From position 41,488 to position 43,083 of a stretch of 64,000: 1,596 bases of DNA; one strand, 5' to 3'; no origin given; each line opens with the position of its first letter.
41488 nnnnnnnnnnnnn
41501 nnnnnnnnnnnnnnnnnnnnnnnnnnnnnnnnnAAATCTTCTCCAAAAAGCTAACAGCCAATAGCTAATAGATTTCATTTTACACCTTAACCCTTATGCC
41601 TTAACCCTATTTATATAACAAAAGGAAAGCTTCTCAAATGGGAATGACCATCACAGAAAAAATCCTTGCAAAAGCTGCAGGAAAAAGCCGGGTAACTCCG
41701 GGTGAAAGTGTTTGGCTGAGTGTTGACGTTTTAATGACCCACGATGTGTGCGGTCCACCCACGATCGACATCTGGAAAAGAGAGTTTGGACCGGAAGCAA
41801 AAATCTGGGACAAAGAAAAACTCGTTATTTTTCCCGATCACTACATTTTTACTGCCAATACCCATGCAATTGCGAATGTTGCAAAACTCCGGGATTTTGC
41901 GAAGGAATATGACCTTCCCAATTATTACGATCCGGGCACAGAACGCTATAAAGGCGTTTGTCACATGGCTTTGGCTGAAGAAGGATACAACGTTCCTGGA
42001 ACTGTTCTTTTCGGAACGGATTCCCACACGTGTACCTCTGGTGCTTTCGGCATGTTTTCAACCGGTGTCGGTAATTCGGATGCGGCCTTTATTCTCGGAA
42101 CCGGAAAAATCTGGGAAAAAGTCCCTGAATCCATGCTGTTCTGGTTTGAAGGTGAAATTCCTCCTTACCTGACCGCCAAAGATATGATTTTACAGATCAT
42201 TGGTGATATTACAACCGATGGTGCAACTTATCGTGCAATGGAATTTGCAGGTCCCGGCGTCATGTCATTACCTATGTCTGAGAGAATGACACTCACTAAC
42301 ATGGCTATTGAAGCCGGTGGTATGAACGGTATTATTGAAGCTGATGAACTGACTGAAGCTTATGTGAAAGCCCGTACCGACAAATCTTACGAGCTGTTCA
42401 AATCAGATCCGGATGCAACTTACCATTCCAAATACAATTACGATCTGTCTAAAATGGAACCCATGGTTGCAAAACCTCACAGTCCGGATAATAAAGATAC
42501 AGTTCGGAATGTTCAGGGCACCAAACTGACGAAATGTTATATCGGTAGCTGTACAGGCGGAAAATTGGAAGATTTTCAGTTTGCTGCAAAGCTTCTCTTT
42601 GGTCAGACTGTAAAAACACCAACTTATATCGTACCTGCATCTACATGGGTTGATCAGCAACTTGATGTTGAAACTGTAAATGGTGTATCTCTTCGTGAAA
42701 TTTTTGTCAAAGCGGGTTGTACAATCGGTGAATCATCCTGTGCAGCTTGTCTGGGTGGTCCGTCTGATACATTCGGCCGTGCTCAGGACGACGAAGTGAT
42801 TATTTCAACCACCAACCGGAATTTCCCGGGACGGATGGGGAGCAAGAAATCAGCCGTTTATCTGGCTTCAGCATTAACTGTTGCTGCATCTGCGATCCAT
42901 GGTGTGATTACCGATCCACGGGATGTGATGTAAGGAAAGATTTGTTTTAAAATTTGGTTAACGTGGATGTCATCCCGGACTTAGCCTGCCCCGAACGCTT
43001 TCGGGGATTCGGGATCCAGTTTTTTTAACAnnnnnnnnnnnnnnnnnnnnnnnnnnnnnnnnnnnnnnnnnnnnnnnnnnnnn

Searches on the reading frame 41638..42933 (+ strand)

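Call 59: search_protein_families(library=pfam, proteins=[window:41638-42933:+], max_evalue=0.00001)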
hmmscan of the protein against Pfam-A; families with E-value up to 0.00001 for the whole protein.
window:41638-42933:+ (431 aa): 1 family
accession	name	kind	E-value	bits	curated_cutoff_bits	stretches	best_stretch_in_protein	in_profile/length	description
PF00330.25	Aconitase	-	9.1e-86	289.1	28.7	2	29-289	20-303/463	Aconitase family (aconitate hydratase)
